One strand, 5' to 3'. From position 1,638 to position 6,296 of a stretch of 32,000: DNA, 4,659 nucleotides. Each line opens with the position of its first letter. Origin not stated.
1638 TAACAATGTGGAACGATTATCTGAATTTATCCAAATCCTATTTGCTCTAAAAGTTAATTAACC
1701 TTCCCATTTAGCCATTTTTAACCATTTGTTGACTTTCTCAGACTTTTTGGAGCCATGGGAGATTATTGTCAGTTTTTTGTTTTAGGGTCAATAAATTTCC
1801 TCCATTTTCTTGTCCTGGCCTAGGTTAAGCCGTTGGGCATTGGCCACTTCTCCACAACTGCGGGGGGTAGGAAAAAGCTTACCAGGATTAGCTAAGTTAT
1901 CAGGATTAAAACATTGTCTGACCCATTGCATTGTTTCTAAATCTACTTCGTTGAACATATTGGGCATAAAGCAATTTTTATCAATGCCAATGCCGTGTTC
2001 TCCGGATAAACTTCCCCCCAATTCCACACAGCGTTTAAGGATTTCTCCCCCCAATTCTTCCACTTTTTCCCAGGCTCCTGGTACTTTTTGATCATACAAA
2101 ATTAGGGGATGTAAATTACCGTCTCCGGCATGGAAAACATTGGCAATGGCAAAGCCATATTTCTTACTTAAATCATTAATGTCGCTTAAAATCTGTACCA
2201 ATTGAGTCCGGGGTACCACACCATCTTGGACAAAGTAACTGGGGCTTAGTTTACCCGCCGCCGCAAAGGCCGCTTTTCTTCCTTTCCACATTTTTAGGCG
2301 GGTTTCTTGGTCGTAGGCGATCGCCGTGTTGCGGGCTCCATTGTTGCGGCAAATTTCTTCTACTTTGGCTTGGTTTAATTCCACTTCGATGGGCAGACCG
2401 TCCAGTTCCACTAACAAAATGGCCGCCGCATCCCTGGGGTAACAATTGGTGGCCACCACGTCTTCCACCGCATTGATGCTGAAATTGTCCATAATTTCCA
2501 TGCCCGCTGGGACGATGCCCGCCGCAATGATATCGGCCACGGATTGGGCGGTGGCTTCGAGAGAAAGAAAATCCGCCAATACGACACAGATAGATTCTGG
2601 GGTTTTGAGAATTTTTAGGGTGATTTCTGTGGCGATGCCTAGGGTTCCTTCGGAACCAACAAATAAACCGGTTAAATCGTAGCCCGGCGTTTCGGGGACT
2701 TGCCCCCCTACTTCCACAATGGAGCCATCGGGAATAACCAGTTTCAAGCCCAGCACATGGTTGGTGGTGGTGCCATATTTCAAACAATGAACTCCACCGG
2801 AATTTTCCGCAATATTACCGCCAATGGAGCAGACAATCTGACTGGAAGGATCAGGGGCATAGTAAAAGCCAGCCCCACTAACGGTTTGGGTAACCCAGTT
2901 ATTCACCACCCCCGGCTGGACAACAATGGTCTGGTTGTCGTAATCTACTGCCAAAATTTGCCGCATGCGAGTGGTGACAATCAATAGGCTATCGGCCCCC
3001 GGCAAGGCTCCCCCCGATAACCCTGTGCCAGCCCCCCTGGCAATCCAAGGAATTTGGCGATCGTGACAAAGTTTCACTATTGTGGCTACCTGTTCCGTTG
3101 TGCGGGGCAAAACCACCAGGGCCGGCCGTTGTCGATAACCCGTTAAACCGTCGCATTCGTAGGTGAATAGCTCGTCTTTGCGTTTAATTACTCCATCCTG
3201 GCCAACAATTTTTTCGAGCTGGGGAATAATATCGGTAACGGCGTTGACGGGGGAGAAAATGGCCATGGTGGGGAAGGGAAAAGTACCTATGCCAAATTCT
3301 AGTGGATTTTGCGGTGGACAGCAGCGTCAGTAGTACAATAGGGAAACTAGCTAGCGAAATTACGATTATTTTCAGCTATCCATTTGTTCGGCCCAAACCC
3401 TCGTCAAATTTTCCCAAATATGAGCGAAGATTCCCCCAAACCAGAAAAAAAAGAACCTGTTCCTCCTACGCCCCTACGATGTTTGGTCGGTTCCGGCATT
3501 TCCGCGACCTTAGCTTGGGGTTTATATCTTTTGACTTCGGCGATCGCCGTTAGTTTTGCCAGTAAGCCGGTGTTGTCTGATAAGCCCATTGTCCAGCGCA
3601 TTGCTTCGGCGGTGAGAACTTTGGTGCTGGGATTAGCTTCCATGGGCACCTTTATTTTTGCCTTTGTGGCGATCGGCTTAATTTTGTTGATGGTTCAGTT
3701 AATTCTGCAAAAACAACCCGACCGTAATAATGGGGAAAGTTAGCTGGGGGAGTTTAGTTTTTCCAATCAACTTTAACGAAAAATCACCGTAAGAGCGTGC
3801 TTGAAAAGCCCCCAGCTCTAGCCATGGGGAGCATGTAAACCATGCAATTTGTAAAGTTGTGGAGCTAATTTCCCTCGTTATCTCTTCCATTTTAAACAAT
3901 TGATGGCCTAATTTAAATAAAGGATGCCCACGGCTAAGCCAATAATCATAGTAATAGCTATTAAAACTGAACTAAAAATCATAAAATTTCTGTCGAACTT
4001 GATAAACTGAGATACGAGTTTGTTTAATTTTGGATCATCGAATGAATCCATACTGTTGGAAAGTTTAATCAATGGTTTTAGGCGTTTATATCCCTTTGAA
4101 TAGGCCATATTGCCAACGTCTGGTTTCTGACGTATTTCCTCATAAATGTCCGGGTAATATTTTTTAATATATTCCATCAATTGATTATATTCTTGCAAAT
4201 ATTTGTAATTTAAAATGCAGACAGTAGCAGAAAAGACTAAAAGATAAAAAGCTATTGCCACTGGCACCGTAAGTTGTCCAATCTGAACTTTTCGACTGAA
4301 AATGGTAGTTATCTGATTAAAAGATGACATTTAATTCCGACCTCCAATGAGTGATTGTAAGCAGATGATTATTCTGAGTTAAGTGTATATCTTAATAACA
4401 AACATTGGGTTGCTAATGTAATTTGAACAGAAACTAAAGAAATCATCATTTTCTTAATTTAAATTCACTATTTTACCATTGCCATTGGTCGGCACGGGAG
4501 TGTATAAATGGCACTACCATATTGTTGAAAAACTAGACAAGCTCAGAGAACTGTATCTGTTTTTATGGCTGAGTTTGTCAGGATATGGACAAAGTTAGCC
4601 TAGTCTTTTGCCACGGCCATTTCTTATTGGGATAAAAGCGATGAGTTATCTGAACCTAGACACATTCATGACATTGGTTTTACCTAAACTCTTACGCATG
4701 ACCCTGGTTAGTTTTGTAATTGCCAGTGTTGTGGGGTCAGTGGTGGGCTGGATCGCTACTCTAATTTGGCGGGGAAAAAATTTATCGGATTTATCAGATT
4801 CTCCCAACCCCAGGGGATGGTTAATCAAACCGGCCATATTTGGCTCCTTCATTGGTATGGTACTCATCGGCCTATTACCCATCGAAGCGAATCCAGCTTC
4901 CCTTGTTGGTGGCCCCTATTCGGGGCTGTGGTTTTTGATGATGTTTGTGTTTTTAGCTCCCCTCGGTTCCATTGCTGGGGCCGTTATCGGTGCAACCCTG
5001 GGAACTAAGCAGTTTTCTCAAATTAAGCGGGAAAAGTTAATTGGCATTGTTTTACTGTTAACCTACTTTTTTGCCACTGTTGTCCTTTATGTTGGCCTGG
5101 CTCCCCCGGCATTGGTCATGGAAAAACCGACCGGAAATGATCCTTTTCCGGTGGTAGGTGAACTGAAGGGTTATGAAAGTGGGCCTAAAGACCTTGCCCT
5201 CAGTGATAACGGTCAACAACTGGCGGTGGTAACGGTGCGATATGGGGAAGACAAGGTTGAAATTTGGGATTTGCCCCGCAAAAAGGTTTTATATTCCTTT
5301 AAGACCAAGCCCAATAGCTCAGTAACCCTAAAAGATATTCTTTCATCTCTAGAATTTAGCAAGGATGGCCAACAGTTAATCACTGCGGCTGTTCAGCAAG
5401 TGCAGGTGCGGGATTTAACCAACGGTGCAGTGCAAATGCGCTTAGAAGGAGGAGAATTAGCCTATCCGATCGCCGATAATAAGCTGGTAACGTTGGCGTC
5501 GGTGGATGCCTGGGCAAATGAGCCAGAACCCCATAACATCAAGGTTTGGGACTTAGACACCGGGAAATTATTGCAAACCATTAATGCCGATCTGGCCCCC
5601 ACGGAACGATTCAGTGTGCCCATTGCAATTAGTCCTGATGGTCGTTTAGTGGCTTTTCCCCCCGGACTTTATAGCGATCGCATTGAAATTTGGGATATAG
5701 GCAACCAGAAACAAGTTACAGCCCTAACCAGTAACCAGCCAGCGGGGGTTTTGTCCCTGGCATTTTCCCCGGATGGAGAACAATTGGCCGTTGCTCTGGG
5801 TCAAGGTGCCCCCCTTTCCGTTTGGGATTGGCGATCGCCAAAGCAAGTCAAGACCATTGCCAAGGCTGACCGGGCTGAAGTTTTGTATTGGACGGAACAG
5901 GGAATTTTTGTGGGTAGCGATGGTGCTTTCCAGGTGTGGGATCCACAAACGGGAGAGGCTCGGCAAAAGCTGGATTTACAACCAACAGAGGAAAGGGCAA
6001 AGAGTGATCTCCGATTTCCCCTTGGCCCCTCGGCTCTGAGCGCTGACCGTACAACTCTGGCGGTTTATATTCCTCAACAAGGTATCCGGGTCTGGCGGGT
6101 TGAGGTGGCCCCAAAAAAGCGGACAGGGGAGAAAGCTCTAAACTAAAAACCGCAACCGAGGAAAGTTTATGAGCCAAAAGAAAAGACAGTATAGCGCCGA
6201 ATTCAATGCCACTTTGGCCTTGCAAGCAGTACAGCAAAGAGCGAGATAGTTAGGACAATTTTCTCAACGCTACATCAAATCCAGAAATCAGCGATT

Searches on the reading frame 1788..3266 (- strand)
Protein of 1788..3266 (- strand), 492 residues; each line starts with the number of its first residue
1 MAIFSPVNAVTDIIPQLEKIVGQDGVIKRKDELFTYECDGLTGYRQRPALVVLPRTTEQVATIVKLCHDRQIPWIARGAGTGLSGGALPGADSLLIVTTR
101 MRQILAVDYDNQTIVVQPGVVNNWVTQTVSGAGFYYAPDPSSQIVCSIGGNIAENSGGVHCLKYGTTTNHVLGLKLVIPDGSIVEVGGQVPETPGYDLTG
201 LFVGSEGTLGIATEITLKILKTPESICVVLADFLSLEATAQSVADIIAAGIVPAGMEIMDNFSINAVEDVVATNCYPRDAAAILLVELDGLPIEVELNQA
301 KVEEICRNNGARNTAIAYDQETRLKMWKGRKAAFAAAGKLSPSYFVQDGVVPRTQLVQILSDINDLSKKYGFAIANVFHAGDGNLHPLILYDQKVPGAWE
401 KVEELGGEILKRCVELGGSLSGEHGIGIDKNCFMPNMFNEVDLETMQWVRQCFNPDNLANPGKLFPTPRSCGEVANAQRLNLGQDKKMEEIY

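Call 64: search_protein_families(library=pfam, proteins=[window:1788-3266:-], max_evalue=0.00001)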
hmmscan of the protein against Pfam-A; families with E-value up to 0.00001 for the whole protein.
window:1788-3266:- (492 aa): 2 families
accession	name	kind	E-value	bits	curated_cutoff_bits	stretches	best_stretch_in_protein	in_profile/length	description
PF02913.24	FAD-oxidase_C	-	1.9e-73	247.6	21.2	1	222-464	1-248/248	FAD linked oxidases, C-terminal domain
PF01565.28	FAD_binding_4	-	3.7e-38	130.8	26.4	1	48-186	1-138/139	FAD binding domain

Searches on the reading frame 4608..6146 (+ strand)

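Call 64: search_protein_families(library=pfam, proteins=[window:4608-6146:+], max_evalue=0.00001)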
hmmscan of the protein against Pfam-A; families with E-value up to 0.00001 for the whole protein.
window:4608-6146:+ (512 aa): 15 families
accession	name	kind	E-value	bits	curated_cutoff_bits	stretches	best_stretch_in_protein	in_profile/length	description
PF24814.1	WD40_Prp19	-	1.8e-20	73.6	320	1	311-423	115-221/281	Prp19 WD40 domain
PF25174.1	Beta-prop_THOC3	-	5.8e-17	62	305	1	309-499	69-243/272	THOC3 beta-propeller domain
PF25173.1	Beta-prop_WDR3_1st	-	1.9e-15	57.5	154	2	309-456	9-152/184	WDR3 first beta-propeller domain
PF24817.1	WD40_WDHD1_1st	-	1e-11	45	109.9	1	310-426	151-271/291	WDHD1 first WD40 domain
PF24807.1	WD40_CDC20-Fz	-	2.2e-10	40.8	200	1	358-452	30-126/292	CDC20/Fizzy WD40 domain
PF23409.1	Beta-prop_EML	-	1.1e-08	35.4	88.2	0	358-420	42-108/267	Echinoderm microtubule-associated protein first beta-propeller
PF25171.1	Beta-prop_WDR36-Utp21_1st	-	4e-08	33.4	80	0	310-425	131-239/266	WDR36/Utp21 first beta-propeller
PF23393.2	Beta-prop_WDR90_POC16_2nd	-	4.7e-08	33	60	0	308-407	15-106/291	WDR90/POC16, second beta-propeller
PF23414.1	Beta-prop_EML_2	-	5.1e-08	33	90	0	309-450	20-157/266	Echinoderm microtubule-associated protein second beta-propeller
PF25175.1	Beta-prop_WDR5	-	5.9e-08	32.8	250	1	310-455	117-262/296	WDR5 beta-propeller domain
PF00400.38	WD40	-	6.6e-07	30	27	0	373-396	7-29/39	WD domain, G-beta repeat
PF24796.1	WDR55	-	1.2e-06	28.2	200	0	334-451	8-129/296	WDR55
PF25168.1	Beta-prop_WDR36-Utp21_2nd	-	2.4e-06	27.6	84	0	182-267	232-306/335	WDR36/Utp21 second beta-propeller domain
PF24780.1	WD40_MABP1-WDR62_1st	-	2.7e-06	27.4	496.3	0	338-411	43-116/328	MABP1/WDR62 first WD40 domain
PF12894.13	ANAPC4_WD40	-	3.7e-06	27.5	22.9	0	367-431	26-91/91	Anaphase-promoting complex subunit 4 WD40 domain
